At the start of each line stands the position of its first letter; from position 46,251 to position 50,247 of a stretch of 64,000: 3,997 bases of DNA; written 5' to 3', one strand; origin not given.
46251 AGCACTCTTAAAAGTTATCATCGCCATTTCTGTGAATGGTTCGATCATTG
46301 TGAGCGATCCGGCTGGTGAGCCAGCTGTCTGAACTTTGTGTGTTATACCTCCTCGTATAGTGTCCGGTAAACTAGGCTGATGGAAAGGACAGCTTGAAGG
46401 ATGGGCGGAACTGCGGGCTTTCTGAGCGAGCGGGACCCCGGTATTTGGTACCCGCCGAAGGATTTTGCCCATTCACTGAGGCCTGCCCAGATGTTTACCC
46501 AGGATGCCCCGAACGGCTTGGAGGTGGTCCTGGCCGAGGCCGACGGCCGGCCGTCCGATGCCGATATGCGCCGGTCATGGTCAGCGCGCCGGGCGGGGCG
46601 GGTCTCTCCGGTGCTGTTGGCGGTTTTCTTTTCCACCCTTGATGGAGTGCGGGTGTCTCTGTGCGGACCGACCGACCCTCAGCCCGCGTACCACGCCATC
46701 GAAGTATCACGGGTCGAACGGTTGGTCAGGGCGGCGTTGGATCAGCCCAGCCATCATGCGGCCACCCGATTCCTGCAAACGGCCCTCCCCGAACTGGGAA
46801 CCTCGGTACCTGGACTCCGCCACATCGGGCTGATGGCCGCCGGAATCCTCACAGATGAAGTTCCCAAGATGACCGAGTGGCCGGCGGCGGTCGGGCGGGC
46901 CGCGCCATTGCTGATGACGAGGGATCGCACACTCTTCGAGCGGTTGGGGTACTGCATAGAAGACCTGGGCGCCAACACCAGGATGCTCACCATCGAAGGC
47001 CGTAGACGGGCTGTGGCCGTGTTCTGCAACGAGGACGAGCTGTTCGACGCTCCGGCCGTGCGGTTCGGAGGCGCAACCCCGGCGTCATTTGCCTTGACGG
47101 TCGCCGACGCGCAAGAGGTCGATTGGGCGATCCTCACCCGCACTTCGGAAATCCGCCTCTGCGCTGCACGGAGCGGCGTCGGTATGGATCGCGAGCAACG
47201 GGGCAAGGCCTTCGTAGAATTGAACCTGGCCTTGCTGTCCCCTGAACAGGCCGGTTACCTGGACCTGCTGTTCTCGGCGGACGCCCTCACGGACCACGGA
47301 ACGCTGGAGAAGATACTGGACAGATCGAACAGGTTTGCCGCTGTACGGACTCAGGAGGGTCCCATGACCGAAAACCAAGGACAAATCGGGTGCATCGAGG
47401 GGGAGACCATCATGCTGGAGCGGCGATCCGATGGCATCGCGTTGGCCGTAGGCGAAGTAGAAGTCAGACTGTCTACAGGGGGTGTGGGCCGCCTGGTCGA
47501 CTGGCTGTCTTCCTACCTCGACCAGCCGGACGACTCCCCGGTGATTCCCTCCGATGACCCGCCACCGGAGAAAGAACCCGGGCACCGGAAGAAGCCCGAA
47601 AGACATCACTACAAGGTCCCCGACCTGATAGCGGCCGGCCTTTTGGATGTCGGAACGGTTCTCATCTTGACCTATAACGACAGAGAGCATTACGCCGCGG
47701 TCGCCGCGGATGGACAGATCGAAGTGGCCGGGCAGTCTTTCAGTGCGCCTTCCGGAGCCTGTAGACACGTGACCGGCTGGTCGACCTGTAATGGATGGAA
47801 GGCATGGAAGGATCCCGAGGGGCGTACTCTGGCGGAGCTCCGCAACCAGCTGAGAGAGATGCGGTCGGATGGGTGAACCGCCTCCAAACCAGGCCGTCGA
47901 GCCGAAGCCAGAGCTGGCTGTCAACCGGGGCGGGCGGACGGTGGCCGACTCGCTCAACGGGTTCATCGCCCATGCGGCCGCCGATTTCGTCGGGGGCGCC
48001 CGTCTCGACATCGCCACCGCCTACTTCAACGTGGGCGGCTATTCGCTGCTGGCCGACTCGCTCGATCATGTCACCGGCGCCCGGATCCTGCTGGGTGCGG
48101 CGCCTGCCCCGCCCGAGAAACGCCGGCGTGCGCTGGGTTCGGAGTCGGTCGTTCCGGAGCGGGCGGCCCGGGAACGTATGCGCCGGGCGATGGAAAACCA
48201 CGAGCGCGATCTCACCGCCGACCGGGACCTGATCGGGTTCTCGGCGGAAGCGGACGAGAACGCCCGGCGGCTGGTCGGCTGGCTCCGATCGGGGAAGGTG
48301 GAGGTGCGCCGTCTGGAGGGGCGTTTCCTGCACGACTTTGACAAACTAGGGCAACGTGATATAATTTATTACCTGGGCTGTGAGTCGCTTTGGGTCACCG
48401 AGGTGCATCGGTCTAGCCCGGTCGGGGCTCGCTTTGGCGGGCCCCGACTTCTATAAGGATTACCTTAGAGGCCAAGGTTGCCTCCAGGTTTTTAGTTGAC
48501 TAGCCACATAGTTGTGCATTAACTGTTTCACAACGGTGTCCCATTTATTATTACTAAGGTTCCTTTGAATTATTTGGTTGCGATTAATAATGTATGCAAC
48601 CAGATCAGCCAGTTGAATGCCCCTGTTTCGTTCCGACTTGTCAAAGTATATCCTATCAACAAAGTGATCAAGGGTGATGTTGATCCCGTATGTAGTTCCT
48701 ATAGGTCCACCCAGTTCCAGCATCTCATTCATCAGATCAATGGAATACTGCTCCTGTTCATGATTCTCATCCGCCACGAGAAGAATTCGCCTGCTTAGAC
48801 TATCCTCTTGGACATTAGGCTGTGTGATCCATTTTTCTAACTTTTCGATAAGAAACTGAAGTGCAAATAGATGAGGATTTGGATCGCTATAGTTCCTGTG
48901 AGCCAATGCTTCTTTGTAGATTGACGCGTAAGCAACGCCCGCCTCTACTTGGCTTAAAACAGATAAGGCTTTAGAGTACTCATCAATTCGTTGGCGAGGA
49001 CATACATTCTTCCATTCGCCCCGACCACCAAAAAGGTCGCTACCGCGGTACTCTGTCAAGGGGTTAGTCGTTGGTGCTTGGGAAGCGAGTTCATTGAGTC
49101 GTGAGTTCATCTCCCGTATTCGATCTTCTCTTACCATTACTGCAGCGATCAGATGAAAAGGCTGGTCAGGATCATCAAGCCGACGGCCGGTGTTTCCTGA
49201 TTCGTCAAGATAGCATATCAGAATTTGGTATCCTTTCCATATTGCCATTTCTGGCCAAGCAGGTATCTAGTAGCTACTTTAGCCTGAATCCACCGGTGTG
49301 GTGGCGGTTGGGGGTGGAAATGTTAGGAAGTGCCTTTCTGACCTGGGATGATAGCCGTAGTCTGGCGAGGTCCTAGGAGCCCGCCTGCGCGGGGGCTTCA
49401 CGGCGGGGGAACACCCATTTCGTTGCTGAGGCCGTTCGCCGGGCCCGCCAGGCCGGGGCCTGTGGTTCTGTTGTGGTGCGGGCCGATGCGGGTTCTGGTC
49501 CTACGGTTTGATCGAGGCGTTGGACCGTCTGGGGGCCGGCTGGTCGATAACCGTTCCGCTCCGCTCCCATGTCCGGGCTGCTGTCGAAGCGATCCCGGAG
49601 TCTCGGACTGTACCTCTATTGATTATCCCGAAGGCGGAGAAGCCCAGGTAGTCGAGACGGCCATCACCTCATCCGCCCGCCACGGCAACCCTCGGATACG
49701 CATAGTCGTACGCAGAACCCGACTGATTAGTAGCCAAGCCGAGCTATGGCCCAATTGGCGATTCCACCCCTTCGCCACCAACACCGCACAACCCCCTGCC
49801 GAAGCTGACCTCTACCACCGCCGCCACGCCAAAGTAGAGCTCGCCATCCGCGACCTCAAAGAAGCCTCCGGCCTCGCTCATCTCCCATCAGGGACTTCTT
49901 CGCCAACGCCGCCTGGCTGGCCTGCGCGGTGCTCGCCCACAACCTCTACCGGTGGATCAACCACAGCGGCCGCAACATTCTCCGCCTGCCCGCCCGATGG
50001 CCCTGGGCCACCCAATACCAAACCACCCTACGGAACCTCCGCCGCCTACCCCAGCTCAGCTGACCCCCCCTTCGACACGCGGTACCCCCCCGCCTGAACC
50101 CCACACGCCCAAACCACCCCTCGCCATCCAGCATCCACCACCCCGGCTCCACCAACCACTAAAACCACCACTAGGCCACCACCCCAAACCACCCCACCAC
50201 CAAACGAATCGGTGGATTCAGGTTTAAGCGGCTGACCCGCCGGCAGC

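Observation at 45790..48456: Permuted wreck of a PLD-helicase/type IIG methylase defence system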

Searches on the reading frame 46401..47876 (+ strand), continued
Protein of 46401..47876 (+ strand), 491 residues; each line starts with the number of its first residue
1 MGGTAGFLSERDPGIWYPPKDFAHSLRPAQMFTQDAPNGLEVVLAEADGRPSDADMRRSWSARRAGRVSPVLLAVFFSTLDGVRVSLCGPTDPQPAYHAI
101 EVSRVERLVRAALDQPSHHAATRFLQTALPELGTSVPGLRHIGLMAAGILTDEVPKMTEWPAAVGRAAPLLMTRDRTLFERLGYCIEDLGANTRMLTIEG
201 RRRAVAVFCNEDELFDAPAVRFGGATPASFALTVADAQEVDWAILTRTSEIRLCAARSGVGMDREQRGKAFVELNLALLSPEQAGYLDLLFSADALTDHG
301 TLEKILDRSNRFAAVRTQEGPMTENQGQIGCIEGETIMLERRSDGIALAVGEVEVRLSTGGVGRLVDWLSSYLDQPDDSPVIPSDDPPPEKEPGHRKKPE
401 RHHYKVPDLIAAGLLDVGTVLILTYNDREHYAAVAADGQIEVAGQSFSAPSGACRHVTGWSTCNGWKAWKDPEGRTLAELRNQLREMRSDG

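Call 44: search_protein_representatives(protein=window:46401-47876:+)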
Query: 491 residues. Proteins with E-value up to 0.001 (for the whole library): 1111; up to 1e-10: 461; up to 1e-30: 139. The best 150 are listed.
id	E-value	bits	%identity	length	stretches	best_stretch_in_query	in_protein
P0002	1.1e-182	624.3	53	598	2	6-488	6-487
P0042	3.1e-128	444.7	51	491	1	6-489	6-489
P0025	6.8e-94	331.5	55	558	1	5-314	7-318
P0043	5.3e-84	298.8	52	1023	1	6-314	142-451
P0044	5.8e-84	298.7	40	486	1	6-484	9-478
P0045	3.4e-80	286.3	46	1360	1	6-314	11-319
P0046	8.3e-78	278.4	48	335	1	7-314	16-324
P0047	1.2e-76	274.5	49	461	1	6-314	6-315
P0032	5.6e-75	269.1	57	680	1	69-314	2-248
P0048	9.3e-74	265.0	73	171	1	322-491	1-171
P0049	4.6e-72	259.5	50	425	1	5-314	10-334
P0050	9.0e-69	248.6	48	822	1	1-314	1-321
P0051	1.8e-65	237.7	43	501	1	24-313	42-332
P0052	2.4e-63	230.7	50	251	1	16-255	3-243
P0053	2.2e-59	217.6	43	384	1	23-306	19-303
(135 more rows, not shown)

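Call 45: predict_structure(alignment_id=A1)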
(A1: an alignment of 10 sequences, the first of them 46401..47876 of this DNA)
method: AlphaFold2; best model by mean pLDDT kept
length: 491 residues; sequences in the alignment: 10
mean_pLDDT: 59.5   pTM: 0.35
mean pLDDT of the five models: 59.5, 56.3, 55.6, 53.5, 48.8
residues with pLDDT >= 90: 79; 70-90: 129; 50-70: 22; < 50: 261
segments of 3 or more residues with pLDDT < 50: 134-185, 187-194, 196-229, 237-341, 343-402
pLDDT, mean of each block of 10 residues (from residue 1): 74 78 89 87 90 88 83 87 82 75 86 90 83 45 40 43 43 44 45 45 38 31 42 50 39 34 37 34 36 33 36 28 37 37 45 40 34 30 35 36 74 91 92 91 88 88 89 94 82 42
secondary structure, 60 per line:
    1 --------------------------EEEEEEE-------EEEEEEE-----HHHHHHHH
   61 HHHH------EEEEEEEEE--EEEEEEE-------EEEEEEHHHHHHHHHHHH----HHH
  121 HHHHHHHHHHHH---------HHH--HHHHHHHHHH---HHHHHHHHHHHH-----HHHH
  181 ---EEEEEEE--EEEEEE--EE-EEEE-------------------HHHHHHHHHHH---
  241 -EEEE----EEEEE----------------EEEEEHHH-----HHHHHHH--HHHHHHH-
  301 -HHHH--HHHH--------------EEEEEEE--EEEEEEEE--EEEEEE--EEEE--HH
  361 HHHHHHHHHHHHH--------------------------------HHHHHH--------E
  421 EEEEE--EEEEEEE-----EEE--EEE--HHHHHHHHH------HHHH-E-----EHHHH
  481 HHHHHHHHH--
elements in order: E27-33 E41-47 H53-64 E71-79 E82-88 E96-101 H102-113 H118-132 H147-156 H160-171 H177-180 E184-190 E193-198 E204-207 H227-237 E242-245 E250-254 E271-275 H284-290 H293-299 H302-305 H308-311 E326-332 E335-342 E345-350 E353-356 H359-373 H406-411 E420-425 E428-434 E440-442 E445-447 H450-458 H465-468 H477-489

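Call 47: search_solved_structures(query=A1, max_evalue=1)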
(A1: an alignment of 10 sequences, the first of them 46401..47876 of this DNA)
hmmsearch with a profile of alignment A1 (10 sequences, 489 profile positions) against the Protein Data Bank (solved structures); distinct sequences matched with E-value up to 1: 1.
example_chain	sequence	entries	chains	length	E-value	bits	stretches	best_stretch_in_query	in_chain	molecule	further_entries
6pbd_A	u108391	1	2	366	0.051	15.3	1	406-483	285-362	Modification methylase CcrMI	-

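Call 49: fold_search(model_id=the predicted structure, library=pdb)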
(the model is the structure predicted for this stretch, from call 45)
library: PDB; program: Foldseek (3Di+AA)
matches with E <= 10: 456; with E <= 0.001: 1
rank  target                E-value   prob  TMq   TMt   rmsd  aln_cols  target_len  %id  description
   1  7ydw_A                7.3e-04  1.00  0.15  0.74   2.5        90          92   23  Crystal structure of the MPND-DNA complex (released 2023-02-15)
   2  7ydt_A                1.0e-03  1.00  0.16  0.80   2.5        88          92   25  Crystal structure of mouse MPND (released 2023-02-15)
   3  6pbd_A                1.5e-03  1.00  0.16  0.23   4.1        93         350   28  DNA N6-Adenine Methyltransferase CcrM In Complex with Double-Stranded DNA Oligonucleotide Containing Its Recognition S (released 2019-10-23)
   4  7ydw_B                2.8e-03  1.00  0.15  0.70   2.5        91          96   27  Crystal structure of the MPND-DNA complex (released 2023-02-15)
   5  6pbd_B                6.8e-03  1.00  0.16  0.23   3.3        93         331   30  DNA N6-Adenine Methyltransferase CcrM In Complex with Double-Stranded DNA Oligonucleotide Containing Its Recognition S (released 2019-10-23)
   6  1qya_A                6.1e-02  0.14  0.11  0.17  25.2       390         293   13  CRYSTAL STRUCTURE OF E. COLI PROTEIN YDDE (released 2004-06-08)
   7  1qya_B                7.6e-02  0.14  0.12  0.17  25.1       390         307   12  CRYSTAL STRUCTURE OF E. COLI PROTEIN YDDE (released 2004-06-08)
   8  1qy9_C                1.3e-01  0.10  0.11  0.16  25.2       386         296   11  Crystal structure of E. coli Se-MET protein YDDE (released 2004-06-08)
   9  8chu_B                1.8e-01  0.21  0.08  0.22  13.5       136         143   11  Crystal structure of human PURA repeat I-II K97E mutant (released 2024-02-21)
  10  7uy4_A                2.3e-01  0.21  0.14  0.23  12.1       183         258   10  Aminoglycoside-modifying enzyme ANT-3,9 in complex with spectinomycin and AMP-PNP (released 2023-05-10)
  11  8chv_C                2.9e-01  0.11  0.07  0.20  22.4       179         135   13  Crystal structure of human PURA (fragment Glu57-Glu212, PUR repeat I and II) R140P mutant (released 2024-02-21)
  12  9s6c_B                3.1e-01  0.21  0.07  0.10  17.2       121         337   14  B12 Binding protein - BtuK1 (released 2025-09-17)
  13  9s6c_A                3.4e-01  0.21  0.07  0.10  17.3       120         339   15  B12 Binding protein - BtuK1 (released 2025-09-17)
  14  5g4a_A                3.9e-01  0.14  0.12  0.20  15.4       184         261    9  AadA in complex with ATP and magnesium (released 2017-11-29)
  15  5luh_A                4.3e-01  0.10  0.11  0.18  15.5       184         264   10  AadA E87Q in complex with ATP, calcium and streptomycin (released 2018-01-17)
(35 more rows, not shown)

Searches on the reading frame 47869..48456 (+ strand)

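Call 3: search_protein_families(library=pfam, proteins=[window:47869-48456:+], max_evalue=0.1)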
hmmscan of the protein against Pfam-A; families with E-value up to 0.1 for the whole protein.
window:47869-48456:+ (195 aa): 0 families

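Call 4: search_protein_families(library=padloc, proteins=[window:47869-48456:+], max_evalue=0.1)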
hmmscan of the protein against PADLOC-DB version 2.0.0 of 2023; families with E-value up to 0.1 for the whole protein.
window:47869-48456:+ (195 aa): 0 families

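Call 8: search_protein_families(library=ncbifam, proteins=[window:47869-48456:+], max_evalue=0.1)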
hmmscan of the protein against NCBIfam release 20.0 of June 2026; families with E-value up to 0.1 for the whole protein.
window:47869-48456:+ (195 aa): 1 family
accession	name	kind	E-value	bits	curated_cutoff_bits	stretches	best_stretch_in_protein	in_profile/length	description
NF007605.2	PRK10252.1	equivalog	0.0034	14.9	2400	1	12-65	958-1011/1292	enterobactin non-ribosomal peptide synthetase EntF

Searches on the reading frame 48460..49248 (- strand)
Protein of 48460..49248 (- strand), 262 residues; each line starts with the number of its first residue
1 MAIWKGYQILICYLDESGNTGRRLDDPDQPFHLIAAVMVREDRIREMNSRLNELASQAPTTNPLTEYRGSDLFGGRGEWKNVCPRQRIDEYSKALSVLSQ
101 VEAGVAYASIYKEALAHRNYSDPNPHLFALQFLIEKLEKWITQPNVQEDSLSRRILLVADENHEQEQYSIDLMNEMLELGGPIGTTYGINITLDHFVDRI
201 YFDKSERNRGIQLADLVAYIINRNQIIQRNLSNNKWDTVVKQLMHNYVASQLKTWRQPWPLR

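Call 3: search_protein_families(library=pfam, proteins=[window:48460-49248:-], max_evalue=0.1)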
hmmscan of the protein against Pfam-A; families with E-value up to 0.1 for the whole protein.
window:48460-49248:- (262 aa): 1 family
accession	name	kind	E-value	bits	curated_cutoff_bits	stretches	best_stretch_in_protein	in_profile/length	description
PF12686.12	DUF3800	-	4.3e-21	76.6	21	1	11-223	1-148/149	Protein of unknown function (DUF3800)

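Call 4: search_protein_families(library=padloc, proteins=[window:48460-49248:-], max_evalue=0.1)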
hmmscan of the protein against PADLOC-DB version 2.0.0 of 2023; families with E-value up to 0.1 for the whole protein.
window:48460-49248:- (262 aa): 1 family
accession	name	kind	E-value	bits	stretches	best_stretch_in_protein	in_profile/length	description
PDLC04353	PDC-M04A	-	0.003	15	1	12-225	7-185/232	-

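Call 8: search_protein_families(library=ncbifam, proteins=[window:48460-49248:-], max_evalue=0.1)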
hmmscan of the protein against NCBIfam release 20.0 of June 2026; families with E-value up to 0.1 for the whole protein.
window:48460-49248:- (262 aa): 0 families

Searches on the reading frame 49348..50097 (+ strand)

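Call 3: search_protein_families(library=pfam, proteins=[window:49348-50097:+], max_evalue=0.1)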
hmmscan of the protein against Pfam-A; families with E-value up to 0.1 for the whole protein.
window:49348-50097:+ (249 aa): 0 families

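Call 4: search_protein_families(library=padloc, proteins=[window:49348-50097:+], max_evalue=0.1)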
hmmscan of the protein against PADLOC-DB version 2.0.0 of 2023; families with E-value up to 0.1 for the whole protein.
window:49348-50097:+ (249 aa): 0 families

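Call 8: search_protein_families(library=ncbifam, proteins=[window:49348-50097:+], max_evalue=0.1)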
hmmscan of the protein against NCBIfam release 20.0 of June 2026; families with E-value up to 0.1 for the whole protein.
window:49348-50097:+ (249 aa): 1 family
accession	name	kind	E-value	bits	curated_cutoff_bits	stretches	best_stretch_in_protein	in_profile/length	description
NF033539.1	transpos_IS1380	equivalog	7.1e-09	34.8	180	1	101-183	273-354/419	IS1380 family transposase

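Call 57: search_protein_families(library=pfam, proteins=[window:49348-50097:+], max_evalue=10)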
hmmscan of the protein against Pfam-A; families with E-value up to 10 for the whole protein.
window:49348-50097:+ (249 aa): 0 families
